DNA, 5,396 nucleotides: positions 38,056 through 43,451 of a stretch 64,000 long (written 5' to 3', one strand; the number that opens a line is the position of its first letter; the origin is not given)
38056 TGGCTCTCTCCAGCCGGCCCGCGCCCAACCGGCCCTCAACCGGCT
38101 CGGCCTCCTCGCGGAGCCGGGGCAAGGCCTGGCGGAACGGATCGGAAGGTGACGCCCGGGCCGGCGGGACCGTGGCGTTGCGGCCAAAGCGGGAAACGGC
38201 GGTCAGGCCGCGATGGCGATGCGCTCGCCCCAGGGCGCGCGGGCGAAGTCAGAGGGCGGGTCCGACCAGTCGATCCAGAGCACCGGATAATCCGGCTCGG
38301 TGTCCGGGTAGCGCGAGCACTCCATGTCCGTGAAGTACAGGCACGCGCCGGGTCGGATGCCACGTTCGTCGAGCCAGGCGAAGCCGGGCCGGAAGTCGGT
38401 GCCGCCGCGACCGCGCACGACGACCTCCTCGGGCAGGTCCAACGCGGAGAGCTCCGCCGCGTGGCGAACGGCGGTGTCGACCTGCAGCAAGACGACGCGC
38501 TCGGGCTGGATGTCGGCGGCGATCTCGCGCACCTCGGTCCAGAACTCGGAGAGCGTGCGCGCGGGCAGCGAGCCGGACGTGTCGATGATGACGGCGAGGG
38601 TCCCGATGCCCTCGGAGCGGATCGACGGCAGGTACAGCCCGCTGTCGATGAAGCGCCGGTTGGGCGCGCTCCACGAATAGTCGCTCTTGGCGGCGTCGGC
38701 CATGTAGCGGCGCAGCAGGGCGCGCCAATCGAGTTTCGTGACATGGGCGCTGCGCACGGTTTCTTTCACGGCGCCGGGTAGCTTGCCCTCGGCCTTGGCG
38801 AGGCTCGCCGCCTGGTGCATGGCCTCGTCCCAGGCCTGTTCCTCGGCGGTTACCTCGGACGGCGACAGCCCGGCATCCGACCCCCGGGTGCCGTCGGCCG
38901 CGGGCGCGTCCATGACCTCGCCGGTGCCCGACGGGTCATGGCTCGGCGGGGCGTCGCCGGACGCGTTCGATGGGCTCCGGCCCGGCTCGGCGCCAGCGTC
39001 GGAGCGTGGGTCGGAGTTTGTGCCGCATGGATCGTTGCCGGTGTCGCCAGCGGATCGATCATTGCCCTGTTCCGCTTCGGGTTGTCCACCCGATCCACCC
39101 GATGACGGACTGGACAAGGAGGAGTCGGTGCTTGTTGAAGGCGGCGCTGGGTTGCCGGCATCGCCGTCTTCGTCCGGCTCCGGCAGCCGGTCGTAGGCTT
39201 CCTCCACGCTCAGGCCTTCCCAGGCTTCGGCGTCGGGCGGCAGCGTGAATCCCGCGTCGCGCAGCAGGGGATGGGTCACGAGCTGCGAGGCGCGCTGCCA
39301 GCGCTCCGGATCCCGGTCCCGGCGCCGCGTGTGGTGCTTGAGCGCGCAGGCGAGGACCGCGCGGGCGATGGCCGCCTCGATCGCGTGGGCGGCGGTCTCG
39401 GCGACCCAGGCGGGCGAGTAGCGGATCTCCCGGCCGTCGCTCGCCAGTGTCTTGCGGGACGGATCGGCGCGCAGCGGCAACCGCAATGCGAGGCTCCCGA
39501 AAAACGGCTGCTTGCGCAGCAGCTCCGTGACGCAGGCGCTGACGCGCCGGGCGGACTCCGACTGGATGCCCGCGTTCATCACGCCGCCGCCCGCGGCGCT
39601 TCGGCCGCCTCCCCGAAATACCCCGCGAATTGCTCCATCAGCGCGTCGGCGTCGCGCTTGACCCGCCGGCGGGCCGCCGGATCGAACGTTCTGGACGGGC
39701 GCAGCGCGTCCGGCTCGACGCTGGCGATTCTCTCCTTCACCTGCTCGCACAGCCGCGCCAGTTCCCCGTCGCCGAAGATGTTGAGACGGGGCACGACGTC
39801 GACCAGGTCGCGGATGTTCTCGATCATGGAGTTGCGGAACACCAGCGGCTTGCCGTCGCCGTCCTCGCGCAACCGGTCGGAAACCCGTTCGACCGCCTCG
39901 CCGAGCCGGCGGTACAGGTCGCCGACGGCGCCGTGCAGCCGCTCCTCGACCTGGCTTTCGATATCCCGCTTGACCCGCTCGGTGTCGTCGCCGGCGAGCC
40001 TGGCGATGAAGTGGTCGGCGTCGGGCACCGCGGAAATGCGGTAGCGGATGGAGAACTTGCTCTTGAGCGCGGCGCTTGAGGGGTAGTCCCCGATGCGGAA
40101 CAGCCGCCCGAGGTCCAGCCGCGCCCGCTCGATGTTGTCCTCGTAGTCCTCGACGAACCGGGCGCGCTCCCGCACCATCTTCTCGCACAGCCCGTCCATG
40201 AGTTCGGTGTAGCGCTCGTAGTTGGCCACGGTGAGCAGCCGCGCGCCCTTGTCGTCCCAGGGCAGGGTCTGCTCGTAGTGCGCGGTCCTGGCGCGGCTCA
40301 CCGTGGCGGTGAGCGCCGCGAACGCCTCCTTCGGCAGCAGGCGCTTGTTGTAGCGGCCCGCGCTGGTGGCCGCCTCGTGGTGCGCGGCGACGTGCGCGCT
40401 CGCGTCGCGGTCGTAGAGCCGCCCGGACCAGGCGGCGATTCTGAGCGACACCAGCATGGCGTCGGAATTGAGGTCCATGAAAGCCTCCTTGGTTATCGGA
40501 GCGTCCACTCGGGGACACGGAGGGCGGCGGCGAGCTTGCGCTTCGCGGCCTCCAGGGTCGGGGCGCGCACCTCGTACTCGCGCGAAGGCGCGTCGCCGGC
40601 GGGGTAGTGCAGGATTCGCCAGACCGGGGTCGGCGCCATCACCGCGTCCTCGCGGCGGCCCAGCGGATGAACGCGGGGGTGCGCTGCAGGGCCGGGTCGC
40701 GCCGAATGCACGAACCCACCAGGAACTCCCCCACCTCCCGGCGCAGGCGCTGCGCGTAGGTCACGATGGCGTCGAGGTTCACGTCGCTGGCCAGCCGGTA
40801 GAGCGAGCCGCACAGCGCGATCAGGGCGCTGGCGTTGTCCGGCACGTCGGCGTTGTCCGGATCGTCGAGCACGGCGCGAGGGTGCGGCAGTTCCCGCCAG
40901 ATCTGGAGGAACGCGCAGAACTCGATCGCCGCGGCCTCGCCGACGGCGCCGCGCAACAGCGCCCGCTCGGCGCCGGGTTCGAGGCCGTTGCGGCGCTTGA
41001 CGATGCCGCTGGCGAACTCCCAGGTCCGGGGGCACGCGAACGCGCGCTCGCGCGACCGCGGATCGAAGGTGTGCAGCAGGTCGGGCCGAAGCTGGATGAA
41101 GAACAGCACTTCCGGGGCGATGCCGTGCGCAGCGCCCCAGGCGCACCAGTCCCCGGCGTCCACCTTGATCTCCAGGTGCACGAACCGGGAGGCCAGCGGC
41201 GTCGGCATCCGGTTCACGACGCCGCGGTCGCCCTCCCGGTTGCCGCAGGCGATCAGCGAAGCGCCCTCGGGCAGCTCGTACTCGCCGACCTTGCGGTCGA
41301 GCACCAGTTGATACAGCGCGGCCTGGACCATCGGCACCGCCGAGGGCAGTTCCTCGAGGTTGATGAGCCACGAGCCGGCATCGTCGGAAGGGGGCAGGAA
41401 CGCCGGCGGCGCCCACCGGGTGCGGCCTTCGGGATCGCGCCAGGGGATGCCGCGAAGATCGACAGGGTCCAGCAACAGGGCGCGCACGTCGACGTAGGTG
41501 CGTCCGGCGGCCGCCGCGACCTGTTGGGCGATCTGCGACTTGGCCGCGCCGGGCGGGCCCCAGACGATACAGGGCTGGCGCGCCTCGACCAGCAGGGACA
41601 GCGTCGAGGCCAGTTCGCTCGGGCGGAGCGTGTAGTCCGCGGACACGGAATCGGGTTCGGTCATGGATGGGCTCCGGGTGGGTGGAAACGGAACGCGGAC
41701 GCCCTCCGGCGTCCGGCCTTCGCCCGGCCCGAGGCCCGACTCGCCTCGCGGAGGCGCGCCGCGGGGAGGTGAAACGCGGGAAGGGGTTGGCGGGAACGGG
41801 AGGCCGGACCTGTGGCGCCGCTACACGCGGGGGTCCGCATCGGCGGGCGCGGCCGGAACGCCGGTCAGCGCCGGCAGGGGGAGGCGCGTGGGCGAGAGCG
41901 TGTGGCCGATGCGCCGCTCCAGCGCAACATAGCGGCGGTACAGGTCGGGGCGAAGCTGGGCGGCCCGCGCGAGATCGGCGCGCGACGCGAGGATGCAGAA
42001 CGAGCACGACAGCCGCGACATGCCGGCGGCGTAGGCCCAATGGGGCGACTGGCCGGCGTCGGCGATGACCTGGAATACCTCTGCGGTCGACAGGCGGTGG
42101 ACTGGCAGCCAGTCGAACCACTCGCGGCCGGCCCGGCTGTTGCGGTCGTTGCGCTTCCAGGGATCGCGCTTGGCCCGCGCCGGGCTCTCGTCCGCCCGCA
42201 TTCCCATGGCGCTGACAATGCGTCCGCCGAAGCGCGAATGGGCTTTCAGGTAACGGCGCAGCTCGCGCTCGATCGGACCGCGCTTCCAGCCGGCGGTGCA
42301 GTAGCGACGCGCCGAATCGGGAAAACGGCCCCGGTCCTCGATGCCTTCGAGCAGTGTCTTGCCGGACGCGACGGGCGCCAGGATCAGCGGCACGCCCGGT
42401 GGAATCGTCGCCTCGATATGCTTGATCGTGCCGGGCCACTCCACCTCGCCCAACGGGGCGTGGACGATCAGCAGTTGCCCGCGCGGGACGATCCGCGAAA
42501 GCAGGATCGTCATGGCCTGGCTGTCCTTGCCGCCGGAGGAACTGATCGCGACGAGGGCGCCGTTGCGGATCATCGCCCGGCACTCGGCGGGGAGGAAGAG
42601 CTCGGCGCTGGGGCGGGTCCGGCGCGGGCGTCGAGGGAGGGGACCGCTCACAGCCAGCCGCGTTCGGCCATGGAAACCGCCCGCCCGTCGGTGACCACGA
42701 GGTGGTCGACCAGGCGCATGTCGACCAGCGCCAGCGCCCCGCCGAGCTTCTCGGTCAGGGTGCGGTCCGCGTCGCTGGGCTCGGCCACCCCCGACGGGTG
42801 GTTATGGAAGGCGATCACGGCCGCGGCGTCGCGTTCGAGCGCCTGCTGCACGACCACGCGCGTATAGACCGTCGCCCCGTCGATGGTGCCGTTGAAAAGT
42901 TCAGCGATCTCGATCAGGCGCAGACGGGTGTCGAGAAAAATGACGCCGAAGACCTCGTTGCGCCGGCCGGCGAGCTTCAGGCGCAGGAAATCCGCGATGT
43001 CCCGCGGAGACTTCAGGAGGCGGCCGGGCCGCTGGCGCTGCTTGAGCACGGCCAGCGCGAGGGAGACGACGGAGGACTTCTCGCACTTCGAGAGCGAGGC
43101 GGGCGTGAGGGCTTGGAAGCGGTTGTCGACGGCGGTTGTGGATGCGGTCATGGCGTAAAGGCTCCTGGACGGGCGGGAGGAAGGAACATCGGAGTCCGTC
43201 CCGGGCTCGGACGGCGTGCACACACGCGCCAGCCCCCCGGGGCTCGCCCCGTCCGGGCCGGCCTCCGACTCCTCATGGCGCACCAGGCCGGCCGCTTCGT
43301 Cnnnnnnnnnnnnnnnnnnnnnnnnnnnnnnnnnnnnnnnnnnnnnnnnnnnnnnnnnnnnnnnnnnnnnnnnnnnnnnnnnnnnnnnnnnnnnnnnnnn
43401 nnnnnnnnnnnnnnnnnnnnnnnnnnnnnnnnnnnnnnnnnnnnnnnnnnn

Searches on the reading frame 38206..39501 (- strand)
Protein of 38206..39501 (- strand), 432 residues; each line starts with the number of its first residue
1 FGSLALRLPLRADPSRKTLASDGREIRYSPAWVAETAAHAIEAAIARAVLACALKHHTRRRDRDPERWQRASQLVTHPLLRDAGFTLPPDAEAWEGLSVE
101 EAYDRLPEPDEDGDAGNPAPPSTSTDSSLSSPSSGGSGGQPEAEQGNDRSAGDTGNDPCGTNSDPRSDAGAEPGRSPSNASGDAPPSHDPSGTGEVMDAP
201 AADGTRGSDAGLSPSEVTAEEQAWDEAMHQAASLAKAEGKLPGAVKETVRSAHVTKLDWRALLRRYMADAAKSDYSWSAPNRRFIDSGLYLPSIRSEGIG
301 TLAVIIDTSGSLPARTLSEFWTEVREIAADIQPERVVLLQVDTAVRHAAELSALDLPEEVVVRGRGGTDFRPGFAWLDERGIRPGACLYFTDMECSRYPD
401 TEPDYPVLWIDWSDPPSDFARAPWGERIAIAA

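Call 71: search_protein_families(library=pfam, proteins=[window:38206-39501:-], max_evalue=0.001)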
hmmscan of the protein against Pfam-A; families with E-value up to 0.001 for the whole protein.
window:38206-39501:- (432 aa): 2 families
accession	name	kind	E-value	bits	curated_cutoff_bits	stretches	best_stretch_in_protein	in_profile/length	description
PF13203.12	DUF2201_N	-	1.4e-36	126.9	23.2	1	1-295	20-271/271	Putative metallopeptidase domain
PF09967.15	DUF2201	-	4.1e-22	79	26.4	1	302-430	1-122/123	VWA-like domain (DUF2201)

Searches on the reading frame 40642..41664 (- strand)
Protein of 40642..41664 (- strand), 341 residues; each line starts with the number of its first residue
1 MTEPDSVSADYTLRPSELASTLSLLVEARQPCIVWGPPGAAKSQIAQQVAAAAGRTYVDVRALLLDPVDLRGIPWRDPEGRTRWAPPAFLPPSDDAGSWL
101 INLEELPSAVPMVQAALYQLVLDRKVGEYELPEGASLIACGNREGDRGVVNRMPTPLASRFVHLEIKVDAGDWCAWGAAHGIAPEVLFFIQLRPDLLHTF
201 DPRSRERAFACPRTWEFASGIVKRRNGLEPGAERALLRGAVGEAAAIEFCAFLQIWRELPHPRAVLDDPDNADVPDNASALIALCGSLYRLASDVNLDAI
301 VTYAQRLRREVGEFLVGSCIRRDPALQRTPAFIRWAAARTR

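Call 71: search_protein_families(library=pfam, proteins=[window:40642-41664:-], max_evalue=0.001)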
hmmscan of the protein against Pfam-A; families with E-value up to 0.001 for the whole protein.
window:40642-41664:- (341 aa): 1 family
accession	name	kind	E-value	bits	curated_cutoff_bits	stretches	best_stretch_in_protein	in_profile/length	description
PF07728.20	AAA_5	-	0.00034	21.1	22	1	33-161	3-139/139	AAA domain (dynein-related subfamily)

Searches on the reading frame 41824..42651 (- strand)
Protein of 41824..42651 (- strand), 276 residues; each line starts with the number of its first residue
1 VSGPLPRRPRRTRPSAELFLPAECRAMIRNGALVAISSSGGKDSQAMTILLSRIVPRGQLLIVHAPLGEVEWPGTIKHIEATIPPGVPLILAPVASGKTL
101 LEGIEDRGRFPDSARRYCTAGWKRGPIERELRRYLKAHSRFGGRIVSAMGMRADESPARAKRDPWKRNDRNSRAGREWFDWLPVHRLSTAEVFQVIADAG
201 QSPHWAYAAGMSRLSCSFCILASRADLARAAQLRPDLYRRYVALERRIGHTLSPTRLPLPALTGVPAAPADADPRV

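Call 71: search_protein_families(library=pfam, proteins=[window:41824-42651:-], max_evalue=0.001)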
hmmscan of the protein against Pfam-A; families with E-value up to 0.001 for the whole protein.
window:41824-42651:- (276 aa): 1 family
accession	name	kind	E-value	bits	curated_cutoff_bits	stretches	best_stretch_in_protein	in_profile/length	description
PF01507.26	PAPS_reduct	-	7e-09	36.4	22.5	1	35-220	3-173/175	Phosphoadenosine phosphosulfate reductase domain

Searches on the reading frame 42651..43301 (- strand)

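Call 71: search_protein_families(library=pfam, proteins=[window:42651-43301:-], max_evalue=0.001)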
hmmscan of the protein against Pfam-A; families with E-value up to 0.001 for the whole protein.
window:42651-43301:- (217 aa): 2 families
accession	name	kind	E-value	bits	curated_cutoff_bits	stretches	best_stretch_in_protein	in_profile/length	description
PF04002.20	RadC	-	1.2e-38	132.1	22.1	1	97-216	2-121/121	RadC-like JAB domain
PF14464.11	Prok-JAB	-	3.7e-06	27.2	25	1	105-192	8-99/114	Prokaryotic homologs of the JAB domain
